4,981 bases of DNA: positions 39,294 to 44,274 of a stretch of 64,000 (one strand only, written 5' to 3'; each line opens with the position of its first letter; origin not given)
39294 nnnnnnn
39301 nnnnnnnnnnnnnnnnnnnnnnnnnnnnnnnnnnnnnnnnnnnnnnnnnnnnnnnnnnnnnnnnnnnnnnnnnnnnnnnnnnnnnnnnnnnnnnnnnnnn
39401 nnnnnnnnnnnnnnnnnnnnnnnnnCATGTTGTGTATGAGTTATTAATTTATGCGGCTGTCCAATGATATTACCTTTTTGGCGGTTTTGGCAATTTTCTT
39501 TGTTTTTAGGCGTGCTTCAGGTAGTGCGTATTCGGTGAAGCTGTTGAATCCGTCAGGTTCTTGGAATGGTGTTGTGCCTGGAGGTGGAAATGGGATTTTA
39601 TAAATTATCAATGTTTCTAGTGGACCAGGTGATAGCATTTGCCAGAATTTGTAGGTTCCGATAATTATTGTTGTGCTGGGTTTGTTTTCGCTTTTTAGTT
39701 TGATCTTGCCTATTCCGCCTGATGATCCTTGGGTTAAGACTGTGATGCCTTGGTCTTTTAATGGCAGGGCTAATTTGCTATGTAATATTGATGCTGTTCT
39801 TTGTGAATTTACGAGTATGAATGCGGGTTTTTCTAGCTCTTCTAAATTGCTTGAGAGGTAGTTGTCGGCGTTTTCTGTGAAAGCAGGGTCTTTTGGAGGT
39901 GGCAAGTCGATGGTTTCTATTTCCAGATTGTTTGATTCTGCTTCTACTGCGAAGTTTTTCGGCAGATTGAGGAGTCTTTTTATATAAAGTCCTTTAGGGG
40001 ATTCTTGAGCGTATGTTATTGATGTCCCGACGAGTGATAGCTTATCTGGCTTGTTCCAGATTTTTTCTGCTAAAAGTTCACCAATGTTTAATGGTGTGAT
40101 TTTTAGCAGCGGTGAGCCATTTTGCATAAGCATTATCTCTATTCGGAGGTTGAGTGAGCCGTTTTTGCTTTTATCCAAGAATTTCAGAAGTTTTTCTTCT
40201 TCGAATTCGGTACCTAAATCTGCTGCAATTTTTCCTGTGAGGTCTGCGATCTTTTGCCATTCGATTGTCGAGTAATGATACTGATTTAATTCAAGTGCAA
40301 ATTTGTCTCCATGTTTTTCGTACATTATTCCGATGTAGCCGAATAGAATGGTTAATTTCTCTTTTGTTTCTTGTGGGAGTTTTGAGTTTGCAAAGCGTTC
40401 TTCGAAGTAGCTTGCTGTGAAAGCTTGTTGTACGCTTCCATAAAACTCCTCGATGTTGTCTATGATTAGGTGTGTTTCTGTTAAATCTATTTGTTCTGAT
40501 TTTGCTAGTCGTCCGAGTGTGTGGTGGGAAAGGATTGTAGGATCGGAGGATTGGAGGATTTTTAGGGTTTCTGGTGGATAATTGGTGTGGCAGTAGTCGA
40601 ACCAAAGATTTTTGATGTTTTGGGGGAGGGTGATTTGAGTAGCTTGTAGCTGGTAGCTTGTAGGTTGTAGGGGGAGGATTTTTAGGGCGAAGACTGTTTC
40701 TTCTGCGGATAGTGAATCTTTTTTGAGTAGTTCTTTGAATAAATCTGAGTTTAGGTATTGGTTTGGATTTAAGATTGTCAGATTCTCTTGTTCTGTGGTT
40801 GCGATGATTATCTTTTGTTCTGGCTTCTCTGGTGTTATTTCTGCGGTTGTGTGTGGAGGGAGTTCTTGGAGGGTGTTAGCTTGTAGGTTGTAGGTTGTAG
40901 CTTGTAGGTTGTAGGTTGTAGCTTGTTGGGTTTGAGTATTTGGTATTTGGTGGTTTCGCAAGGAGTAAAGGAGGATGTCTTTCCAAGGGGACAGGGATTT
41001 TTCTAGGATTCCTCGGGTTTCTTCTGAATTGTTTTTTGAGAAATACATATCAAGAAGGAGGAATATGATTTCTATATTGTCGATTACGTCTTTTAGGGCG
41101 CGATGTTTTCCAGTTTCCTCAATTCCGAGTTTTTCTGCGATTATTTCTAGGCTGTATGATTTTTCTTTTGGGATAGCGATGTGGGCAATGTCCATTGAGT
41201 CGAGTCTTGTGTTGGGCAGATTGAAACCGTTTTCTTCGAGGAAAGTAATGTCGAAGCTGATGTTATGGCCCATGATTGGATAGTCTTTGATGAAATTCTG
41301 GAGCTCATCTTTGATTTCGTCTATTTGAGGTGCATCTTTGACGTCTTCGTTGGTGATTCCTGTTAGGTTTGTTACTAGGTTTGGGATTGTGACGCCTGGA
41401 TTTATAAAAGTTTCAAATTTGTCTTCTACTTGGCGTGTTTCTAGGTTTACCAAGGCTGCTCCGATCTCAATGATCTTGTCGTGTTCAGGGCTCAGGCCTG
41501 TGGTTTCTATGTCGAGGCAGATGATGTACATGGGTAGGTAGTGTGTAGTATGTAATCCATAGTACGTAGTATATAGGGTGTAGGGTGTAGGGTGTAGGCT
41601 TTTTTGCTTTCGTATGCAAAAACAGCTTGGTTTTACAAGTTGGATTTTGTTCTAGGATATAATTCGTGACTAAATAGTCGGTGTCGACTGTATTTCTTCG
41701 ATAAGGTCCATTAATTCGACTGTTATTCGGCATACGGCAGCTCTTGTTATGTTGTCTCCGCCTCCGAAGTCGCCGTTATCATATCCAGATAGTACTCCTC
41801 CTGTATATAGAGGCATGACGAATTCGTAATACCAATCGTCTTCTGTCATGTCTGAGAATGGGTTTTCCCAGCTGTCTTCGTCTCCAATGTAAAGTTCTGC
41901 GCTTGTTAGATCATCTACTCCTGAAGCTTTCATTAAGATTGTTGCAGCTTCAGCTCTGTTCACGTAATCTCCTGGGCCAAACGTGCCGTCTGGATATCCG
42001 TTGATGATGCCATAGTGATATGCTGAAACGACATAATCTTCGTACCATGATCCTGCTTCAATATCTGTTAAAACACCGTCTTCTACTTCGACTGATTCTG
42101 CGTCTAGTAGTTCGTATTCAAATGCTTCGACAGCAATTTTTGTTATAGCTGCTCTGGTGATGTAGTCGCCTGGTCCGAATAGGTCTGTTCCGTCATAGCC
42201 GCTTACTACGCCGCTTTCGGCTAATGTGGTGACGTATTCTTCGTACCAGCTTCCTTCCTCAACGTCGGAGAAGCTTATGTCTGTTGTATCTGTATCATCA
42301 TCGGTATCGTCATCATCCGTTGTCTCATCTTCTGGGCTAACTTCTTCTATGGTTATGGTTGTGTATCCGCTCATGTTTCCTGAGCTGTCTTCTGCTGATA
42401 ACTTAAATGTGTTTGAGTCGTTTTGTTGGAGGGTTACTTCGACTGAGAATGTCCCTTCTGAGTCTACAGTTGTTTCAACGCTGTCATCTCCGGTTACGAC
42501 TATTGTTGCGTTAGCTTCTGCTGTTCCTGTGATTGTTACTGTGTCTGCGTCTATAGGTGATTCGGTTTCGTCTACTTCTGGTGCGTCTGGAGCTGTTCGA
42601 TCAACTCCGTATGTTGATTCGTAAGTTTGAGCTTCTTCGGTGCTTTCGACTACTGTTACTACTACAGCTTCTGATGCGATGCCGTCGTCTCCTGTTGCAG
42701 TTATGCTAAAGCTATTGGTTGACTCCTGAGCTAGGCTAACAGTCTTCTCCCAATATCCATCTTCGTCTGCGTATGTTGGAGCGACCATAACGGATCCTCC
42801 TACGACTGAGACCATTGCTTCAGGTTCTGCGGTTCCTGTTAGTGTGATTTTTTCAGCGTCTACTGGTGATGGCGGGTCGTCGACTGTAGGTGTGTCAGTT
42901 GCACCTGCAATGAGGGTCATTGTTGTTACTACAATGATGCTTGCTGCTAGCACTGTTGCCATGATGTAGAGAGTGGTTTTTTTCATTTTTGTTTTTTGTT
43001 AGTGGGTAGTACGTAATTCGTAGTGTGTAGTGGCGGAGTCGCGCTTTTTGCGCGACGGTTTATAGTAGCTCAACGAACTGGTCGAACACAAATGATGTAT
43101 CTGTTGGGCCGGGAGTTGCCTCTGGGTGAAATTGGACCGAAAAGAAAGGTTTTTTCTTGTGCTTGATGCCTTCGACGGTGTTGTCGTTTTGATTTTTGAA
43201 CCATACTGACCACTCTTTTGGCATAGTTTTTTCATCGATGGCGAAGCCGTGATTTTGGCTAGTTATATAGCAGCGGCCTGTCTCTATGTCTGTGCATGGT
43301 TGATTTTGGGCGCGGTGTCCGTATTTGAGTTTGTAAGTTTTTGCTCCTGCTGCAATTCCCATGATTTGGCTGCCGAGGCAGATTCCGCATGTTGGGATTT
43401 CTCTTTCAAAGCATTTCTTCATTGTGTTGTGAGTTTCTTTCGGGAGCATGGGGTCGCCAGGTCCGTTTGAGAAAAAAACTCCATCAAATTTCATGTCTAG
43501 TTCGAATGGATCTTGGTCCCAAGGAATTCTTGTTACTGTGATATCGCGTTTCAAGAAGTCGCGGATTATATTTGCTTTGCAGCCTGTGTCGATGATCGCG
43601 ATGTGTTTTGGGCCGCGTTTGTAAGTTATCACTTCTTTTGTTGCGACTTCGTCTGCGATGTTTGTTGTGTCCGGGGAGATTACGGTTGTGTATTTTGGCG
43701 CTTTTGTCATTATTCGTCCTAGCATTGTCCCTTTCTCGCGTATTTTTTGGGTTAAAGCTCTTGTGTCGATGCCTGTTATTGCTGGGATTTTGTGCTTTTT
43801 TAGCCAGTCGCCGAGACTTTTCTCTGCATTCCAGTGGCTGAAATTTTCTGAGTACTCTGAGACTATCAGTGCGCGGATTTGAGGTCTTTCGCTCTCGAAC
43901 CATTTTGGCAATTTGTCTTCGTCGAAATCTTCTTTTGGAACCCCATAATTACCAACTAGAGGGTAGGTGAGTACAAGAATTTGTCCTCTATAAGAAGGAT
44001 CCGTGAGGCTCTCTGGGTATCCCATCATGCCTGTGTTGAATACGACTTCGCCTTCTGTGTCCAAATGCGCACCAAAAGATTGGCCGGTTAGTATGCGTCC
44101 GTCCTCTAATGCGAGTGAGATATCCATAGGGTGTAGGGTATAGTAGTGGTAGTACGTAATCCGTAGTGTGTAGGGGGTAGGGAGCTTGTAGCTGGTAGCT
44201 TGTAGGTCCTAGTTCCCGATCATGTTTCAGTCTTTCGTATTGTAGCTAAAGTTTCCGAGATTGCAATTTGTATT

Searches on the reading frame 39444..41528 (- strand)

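Call 67: search_protein_families(library=pfam, proteins=[window:39444-41528:-], max_evalue=0.001)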
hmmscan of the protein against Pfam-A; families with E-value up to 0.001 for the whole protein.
window:39444-41528:- (694 aa): 3 families
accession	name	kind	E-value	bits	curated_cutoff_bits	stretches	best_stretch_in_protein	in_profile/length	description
PF00929.31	RNase_T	-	3.8e-31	109.3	24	1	3-154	1-163/164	Exonuclease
PF13482.12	RNase_H_2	-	2.5e-07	31.2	22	1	3-139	1-118/165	RNase_H superfamily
PF16473.11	Rv2179c-like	-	2.4e-06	27.8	27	1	3-154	3-172/177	3'-5' exoribonuclease Rv2179c-like domain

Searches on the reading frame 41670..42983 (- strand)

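Call 67: search_protein_families(library=pfam, proteins=[window:41670-42983:-], max_evalue=0.001)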
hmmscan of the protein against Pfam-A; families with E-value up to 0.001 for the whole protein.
window:41670-42983:- (437 aa): 2 families
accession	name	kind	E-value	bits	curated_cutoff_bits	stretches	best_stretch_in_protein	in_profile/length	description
PF00395.25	SLH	-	1.5e-35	121.3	20.8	3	306-347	3-44/44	S-layer homology domain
PF17936.7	Big_6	-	7.1e-23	81.1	27.6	2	131-212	1-81/83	Bacterial Ig domain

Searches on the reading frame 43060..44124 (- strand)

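Call 67: search_protein_families(library=pfam, proteins=[window:43060-44124:-], max_evalue=0.001)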
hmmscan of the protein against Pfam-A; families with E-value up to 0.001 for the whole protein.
window:43060-44124:- (354 aa): 3 families
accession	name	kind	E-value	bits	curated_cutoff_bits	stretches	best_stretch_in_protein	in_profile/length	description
PF00988.28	CPSase_sm_chain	-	2.9e-52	176.2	27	1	4-138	1-126/126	Carbamoyl-phosphate synthase small chain, CPSase domain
PF00117.34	GATase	-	9.3e-51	172.6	22.8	1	177-352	2-189/190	Glutamine amidotransferase class-I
PF07722.19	Peptidase_C26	-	1.5e-09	38.4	20.5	1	235-335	98-219/219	Peptidase C26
